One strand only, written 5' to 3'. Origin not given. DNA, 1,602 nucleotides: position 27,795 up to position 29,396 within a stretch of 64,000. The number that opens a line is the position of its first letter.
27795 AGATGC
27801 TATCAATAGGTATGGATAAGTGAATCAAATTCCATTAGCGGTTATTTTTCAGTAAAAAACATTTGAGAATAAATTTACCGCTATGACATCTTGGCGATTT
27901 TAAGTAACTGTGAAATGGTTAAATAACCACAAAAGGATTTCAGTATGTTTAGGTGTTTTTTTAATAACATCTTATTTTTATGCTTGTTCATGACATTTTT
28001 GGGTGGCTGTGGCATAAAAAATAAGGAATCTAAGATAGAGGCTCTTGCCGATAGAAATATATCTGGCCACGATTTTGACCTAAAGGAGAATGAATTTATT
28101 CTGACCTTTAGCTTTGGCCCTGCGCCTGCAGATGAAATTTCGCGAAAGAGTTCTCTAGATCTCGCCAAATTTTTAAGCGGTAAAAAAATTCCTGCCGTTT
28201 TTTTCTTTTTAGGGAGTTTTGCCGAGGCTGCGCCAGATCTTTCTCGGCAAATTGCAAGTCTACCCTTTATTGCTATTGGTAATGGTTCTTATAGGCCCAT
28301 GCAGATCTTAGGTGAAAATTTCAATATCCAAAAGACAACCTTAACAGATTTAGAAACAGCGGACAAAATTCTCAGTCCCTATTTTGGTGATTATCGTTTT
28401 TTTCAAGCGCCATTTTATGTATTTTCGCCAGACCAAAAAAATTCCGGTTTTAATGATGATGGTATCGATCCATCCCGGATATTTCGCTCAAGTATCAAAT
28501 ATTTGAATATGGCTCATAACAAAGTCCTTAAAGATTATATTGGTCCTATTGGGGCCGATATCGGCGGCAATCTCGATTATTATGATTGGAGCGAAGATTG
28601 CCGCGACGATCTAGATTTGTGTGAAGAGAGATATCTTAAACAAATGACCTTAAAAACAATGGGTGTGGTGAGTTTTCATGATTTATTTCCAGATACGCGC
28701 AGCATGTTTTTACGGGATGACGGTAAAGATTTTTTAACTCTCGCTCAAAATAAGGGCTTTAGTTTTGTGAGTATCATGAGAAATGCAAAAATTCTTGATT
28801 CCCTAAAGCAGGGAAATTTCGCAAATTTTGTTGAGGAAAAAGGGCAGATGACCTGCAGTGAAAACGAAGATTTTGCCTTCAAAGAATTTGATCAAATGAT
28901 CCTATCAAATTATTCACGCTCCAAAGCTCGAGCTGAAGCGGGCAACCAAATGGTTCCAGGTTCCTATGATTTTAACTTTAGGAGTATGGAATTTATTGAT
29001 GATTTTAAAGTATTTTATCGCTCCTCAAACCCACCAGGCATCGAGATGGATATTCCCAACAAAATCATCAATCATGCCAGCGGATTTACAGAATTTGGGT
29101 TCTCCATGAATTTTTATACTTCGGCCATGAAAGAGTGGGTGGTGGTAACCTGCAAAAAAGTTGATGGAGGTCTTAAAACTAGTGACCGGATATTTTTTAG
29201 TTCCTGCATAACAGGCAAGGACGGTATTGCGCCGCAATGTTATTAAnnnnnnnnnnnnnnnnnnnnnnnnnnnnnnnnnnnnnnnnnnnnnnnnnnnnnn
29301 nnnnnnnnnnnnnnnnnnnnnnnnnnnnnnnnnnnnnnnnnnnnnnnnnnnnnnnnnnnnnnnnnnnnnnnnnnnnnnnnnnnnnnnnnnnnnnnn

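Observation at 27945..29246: Cassette protein B looks like a NodB/CE4 deacetylase with catalytic base and metal triad replaced in both paralogues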

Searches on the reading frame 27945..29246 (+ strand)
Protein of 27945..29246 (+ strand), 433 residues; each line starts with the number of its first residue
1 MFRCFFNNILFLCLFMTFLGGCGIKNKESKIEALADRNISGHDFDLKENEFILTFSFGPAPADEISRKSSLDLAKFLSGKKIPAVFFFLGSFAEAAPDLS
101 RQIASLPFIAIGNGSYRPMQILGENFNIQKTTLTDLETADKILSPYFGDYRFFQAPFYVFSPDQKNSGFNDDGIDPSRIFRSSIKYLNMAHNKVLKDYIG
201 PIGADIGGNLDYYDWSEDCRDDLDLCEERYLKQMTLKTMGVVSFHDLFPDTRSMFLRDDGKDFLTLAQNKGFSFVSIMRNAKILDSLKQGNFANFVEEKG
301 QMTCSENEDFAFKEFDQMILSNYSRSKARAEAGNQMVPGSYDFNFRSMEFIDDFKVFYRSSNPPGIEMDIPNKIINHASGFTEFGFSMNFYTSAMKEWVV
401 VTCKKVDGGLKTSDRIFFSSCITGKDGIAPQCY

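Call 4: search_protein_families(library=pfam, proteins=[window:27945-29246:+], max_evalue=1)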
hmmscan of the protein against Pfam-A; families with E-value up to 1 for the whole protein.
window:27945-29246:+ (433 aa): 2 families
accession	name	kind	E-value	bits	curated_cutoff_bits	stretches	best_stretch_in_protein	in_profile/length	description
PF01522.26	Polysacc_deac_1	-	7.1e-05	23.2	23.1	1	48-148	6-95/124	Polysaccharide deacetylase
PF20449.3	DUF6706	-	0.13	13.1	23.8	1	372-407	55-90/108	Family of unknown function (DUF6706)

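Call 5: search_solved_structures(query=window:27945-29246:+, max_evalue=10, show_alignments=3)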
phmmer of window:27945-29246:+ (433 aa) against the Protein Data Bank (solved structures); distinct sequences matched with E-value up to 10: 5.
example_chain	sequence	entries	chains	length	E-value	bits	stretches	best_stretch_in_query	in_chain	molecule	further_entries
9lum_B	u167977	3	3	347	0.38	12.7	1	51-97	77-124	Gibberellin receptor GID1A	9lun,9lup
2zsh_A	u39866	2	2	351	0.39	12.6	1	51-97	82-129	Probable gibberellin receptor GID1L1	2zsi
9o4j_B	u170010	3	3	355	0.39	12.6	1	51-97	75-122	Gibberellin receptor GID1A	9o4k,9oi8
5o6y_A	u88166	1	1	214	0.89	11.4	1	51-130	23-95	Peptidoglycan N-acetylglucosamine deacetylase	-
5o6y_B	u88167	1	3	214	1.1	11.2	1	51-126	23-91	Peptidoglycan N-acetylglucosamine deacetylase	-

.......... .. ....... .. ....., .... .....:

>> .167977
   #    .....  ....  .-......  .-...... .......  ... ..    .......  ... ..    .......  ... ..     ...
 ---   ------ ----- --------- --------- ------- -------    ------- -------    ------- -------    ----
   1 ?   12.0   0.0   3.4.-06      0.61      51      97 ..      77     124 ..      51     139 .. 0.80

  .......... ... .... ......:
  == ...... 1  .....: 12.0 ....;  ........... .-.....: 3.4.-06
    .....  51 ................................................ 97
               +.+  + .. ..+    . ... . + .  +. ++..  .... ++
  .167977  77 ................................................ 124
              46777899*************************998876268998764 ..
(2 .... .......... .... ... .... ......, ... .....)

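Call 6: find_homologous_proteins(query=window:27945-29246:+, max_evalue=0.001)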
Query window:27945-29246:+ (433 aa): 2 proteins with E <= 0.001 among 3067 candidates.
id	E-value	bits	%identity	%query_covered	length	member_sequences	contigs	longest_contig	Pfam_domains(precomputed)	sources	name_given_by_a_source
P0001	4.6e-294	993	100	100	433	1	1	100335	-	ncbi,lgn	-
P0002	8.9e-214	728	73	100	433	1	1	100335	-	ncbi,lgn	-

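Call 9: find_encoding_contigs(protein=P0001, flank=10000, max_places=3)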
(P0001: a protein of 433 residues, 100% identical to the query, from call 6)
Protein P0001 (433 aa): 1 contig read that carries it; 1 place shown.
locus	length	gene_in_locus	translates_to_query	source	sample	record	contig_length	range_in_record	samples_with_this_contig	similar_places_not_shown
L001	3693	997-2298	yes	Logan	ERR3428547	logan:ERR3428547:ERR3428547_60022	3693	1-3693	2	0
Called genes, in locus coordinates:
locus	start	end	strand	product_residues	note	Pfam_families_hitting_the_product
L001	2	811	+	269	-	?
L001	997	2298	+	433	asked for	-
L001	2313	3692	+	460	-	?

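Call 13: search_protein_families(library=ncbifam, proteins=[window:27945-29246:+], max_evalue=1)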
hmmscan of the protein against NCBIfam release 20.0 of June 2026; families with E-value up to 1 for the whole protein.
window:27945-29246:+ (433 aa): 4 families
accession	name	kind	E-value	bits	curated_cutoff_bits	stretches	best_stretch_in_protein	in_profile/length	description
TIGR02764.1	spore_ybaN_pdaB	equivalog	0.0012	18.7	237.4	1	51-144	8-91/191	polysaccharide deacetylase family sporulation protein PdaB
TIGR04243.1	nodulat_NodB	equivalog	0.0014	18.1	240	1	53-163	6-108/197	chitooligosaccharide deacetylase NodB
NF045821.1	PgAcgDacpgdA1_Bac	equivalog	0.11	11.4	400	1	51-120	90-152/282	peptidoglycan-N-acetylglucosamine deacetylase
NF047847.2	SS_mature_LptM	equivalog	0.21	11.7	27.7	1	2-25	2-23/31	LPS translocon maturation chaperone LptM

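Call 14: search_solved_structures(query=A1, max_evalue=10, show_alignments=5)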
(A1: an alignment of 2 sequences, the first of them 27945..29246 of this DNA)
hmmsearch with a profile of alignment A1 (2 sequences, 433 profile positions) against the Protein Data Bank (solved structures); distinct sequences matched with E-value up to 10: 5.
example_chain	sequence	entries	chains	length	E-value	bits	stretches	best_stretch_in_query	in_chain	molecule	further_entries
5o6y_B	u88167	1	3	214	0.32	13.1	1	77-120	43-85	Peptidoglycan N-acetylglucosamine deacetylase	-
5o6y_A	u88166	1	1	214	0.35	12.9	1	77-119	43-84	Peptidoglycan N-acetylglucosamine deacetylase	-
7y51_A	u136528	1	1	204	0.37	12.9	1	50-150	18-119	Predicted xylanase/chitin deacetylase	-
4l1g_A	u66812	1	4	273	0.49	12.4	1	77-119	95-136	Peptidoglycan N-acetylglucosamine deacetylase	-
7fbw_A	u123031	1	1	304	0.72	11.9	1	50-150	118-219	Predicted xylanase/chitin deacetylase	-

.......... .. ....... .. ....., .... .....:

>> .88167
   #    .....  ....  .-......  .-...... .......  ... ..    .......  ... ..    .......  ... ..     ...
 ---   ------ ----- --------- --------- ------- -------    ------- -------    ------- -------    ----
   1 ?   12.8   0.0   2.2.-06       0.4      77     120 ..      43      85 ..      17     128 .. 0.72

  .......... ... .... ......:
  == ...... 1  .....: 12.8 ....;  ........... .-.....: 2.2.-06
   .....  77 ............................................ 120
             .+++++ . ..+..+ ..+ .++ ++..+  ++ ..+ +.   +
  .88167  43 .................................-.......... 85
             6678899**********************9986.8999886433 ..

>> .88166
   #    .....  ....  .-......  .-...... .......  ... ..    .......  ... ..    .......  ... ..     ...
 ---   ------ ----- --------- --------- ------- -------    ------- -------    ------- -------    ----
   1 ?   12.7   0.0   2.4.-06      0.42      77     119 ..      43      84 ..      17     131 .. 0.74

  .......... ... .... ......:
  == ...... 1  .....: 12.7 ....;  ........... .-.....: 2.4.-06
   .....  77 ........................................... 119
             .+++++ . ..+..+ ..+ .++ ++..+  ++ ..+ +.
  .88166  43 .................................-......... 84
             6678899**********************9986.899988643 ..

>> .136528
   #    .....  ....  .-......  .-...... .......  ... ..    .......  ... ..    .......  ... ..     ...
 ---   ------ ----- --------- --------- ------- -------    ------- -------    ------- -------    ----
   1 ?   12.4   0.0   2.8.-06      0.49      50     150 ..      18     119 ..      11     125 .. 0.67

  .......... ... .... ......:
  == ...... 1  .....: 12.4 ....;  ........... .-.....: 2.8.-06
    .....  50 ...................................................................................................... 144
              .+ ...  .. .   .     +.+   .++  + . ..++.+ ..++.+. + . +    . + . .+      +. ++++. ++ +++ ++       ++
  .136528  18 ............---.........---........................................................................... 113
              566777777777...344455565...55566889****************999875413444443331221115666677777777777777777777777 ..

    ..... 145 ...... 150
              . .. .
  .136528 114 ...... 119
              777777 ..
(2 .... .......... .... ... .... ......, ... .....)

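Call 16: find_related_loci(query=A1, collection=genome_contigs, flank=10000)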
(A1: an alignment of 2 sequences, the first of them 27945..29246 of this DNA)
Query A1 (433 aa) in genome_contigs; peptide patterns used: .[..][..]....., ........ (x = any residue, [..] = any of these).
262 stretches matched a pattern, but none encodes a relative of the query by tblastn (E <= 1e-3).

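Call 18: search_protein_representatives(alignment_id=A1)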
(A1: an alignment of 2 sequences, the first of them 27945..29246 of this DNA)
Query: 2 sequences, 433 profile positions. Proteins with E-value up to 0.001 (for the whole library): 71; up to 1e-10: 6; up to 1e-30: 2. The best 71 are listed.
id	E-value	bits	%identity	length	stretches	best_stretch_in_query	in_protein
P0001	1.3e-284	960.1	-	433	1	1-433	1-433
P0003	5.1e-87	309.0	-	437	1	10-433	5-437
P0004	5.6e-13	65.0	-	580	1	34-283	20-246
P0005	2.2e-12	63.1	-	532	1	17-282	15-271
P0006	2.5e-11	59.6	-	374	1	14-283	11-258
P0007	4.3e-11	58.8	-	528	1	11-288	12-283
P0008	4.6e-10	55.4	-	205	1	9-158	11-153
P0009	6.4e-10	55.0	-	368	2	192-291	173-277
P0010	6.5e-10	54.9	-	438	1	14-287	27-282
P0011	1.2e-09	54.0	-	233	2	36-163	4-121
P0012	2.9e-09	52.8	-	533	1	31-287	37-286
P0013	2.4e-08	49.7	-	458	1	23-278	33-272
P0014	3.6e-08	49.2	-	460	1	29-295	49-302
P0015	7.8e-08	48.1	-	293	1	9-290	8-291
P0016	7.9e-08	48.1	-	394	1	11-283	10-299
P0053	1.0e-04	37.8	-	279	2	195-255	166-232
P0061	2.2e-04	36.7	-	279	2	2-94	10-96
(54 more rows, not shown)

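Call 19: predict_structure(alignment_id=A1)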
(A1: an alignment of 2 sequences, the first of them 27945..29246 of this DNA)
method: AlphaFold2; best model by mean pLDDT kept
length: 433 residues; sequences in the alignment: 2
mean_pLDDT: 31.3   pTM: 0.22
mean pLDDT of the five models: 31.3, 30.1, 27.0, 26.8, 26.2
residues with pLDDT >= 90: 0; 70-90: 1; 50-70: 17; < 50: 415
segments of 3 or more residues with pLDDT < 50: 19-433
pLDDT, mean of each block of 10 residues (from residue 1): 63 54 30 27 34 36 36 44 37 36 37 26 30 33 30 29 31 29 29 28 26 34 36 28 24 29 36 29 28 26 29 33 28 24 24 25 25 23 23 26 30 29 30 31
secondary structure, 60 per line:
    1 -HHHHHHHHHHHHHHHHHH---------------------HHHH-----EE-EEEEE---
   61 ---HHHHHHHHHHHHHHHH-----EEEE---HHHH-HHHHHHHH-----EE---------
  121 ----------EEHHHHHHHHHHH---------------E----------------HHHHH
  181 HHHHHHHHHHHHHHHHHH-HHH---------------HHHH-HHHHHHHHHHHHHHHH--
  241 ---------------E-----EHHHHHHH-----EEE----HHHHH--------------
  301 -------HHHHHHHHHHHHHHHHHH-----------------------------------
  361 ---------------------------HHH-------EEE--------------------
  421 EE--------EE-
elements in order: H2-19 H41-44 E53-57 H64-79 E85-88 H92-95 H97-104 H133-143 H176-198 H218-221 H223-238 H263-269 E275-277 H282-286 H308-325 E398-400

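Call 23: find_encoding_contigs(protein=P0003, flank=10000, max_places=4)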
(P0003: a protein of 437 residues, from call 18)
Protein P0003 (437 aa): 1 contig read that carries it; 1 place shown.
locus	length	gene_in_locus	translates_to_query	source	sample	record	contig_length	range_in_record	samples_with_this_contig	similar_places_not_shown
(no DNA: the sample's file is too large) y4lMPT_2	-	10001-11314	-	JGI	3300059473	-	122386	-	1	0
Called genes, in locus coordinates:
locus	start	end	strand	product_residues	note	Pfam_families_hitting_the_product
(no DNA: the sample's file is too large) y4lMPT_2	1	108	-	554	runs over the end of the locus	PF00155:Aminotran_1_2, PF00475:IGPD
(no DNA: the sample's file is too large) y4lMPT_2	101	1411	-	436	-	PF00815:Histidinol_dh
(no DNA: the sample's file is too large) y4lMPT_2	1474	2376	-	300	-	PF01634:HisG, PF08029:HisG_C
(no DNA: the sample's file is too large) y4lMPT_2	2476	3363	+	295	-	PF00459:Inositol_P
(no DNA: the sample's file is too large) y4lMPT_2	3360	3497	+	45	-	-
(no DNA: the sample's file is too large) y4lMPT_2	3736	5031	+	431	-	PF08239:SH3_3 (faint), PF01551:Peptidase_M23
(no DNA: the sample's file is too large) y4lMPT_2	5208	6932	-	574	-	PF00034:Cytochrom_C (faint), PF13442:Cytochrome_CBB3 (faint), PF21419:RoxA-like_Cyt-c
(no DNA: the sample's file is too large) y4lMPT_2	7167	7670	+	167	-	-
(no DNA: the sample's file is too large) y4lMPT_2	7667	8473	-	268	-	PF01738:DLH, PF12146:Hydrolase_4 (faint)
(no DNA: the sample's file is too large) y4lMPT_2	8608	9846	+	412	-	PF07690:MFS_1, PF00083:Sugar_tr, PF07690:MFS_1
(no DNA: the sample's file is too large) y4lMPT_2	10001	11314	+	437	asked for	PF01522:Polysacc_deac_1 (weak)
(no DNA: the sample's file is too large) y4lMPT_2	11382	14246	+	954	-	PF02557:VanY, PF01551:Peptidase_M23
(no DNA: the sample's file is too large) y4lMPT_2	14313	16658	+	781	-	-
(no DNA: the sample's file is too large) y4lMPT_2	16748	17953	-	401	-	PF01510:Amidase_2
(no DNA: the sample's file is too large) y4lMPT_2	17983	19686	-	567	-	PF05257:CHAP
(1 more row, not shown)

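Call 24: list_cluster_members(proteins=[P0001, P0003, P0004, P0005, P0006, P0009, P0010, P0053, P0061, P0014])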
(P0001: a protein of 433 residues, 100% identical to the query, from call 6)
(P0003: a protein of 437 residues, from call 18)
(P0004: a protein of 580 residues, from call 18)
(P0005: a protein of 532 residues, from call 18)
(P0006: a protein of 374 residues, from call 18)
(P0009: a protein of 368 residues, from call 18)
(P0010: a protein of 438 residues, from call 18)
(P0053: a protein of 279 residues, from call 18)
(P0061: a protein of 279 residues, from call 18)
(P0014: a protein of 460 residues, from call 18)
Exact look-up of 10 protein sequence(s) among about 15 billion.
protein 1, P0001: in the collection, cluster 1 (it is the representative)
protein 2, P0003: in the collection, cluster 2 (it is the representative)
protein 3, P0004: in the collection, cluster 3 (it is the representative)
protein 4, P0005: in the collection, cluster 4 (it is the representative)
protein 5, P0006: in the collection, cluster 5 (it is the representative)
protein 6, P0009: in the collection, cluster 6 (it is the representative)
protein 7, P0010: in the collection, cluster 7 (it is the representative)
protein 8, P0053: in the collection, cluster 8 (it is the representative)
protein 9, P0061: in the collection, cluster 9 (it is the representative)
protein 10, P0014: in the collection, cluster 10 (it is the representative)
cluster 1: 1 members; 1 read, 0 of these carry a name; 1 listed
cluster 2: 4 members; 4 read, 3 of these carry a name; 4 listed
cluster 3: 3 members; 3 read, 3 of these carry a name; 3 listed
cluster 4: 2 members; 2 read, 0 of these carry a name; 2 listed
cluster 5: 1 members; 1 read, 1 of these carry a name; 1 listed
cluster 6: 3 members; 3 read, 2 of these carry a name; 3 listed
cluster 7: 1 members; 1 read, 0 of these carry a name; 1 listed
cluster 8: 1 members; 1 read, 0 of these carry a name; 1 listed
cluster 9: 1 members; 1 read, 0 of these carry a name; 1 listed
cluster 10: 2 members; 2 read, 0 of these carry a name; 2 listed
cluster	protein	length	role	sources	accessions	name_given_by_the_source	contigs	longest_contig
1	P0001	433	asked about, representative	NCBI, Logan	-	-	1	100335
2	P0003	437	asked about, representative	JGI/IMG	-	hypothetical protein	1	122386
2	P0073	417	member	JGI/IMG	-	hypothetical protein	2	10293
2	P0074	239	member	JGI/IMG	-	hypothetical protein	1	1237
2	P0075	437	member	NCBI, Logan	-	-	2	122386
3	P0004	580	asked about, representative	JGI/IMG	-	peptidoglycan/xylan/chitin deacetylase (PgdA/CDA1 family)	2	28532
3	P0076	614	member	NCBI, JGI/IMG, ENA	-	peptidoglycan/xylan/chitin deacetylase (PgdA/CDA1 family)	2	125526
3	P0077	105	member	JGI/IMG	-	hypothetical protein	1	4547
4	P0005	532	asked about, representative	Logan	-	-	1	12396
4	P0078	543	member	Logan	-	-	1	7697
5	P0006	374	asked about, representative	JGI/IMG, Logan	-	peptidoglycan/xylan/chitin deacetylase (PgdA/CDA1 family)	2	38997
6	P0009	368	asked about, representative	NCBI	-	-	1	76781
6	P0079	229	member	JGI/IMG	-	hypothetical protein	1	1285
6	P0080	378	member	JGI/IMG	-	peptidoglycan/xylan/chitin deacetylase (PgdA/CDA1 family)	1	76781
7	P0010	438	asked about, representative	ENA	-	-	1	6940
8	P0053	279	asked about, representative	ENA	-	-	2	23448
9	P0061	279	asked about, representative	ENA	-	-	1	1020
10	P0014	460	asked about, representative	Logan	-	-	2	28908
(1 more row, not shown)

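Call 27: search_solved_structures(query=A2, max_evalue=0.001, show_alignments=2)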
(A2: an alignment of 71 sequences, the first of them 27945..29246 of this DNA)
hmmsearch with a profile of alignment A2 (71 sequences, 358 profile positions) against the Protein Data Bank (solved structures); distinct sequences matched with E-value up to 0.001: 45.
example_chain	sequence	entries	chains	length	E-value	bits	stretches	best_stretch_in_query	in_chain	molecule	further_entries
2c1g_A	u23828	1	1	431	7.9e-47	163.5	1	45-246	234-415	PEPTIDOGLYCAN GLCNAC DEACETYLASE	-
2c1i_A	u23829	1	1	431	7.9e-46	160.2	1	45-246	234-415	PEPTIDOGLYCAN GLCNAC DEACETYLASE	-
5lfz_A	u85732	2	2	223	9.1e-41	143.5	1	47-245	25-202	ArCE4A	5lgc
7y51_A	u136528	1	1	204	1.5e-40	142.8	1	45-245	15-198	Predicted xylanase/chitin deacetylase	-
7fbw_A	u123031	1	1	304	3.3e-40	141.7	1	45-245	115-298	Predicted xylanase/chitin deacetylase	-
5o6y_A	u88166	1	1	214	4.6e-38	134.6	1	46-245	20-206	Peptidoglycan N-acetylglucosamine deacetylase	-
5nc6_B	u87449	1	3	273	1.2e-36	130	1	25-245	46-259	Peptidoglycan N-acetylglucosamine deacetylase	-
7ax7_A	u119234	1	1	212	1.3e-36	129.8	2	46-157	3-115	Endo-1,4-beta-xylanase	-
5nc9_A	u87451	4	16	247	2e-36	129.2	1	32-245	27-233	Peptidoglycan N-acetylglucosamine deacetylase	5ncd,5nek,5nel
6h8l_A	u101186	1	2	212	4.9e-36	128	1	43-257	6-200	Peptidoglycan-N-acetylmuramic acid deacetylase PdaC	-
5o6y_B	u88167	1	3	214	1.2e-35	126.7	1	46-245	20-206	Peptidoglycan N-acetylglucosamine deacetylase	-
5n1j_A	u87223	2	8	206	1.5e-35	126.4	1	50-245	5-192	Peptidoglycan N-acetylglucosamine deacetylase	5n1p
4l1g_A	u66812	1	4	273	1.6e-35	126.3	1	46-249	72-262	Peptidoglycan N-acetylglucosamine deacetylase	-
5nc6_A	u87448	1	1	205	1.8e-35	126.1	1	50-245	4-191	Peptidoglycan N-acetylglucosamine deacetylase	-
5jp6_A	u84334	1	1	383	6.4e-35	124.3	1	26-247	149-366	Putative polysaccharide deacetylase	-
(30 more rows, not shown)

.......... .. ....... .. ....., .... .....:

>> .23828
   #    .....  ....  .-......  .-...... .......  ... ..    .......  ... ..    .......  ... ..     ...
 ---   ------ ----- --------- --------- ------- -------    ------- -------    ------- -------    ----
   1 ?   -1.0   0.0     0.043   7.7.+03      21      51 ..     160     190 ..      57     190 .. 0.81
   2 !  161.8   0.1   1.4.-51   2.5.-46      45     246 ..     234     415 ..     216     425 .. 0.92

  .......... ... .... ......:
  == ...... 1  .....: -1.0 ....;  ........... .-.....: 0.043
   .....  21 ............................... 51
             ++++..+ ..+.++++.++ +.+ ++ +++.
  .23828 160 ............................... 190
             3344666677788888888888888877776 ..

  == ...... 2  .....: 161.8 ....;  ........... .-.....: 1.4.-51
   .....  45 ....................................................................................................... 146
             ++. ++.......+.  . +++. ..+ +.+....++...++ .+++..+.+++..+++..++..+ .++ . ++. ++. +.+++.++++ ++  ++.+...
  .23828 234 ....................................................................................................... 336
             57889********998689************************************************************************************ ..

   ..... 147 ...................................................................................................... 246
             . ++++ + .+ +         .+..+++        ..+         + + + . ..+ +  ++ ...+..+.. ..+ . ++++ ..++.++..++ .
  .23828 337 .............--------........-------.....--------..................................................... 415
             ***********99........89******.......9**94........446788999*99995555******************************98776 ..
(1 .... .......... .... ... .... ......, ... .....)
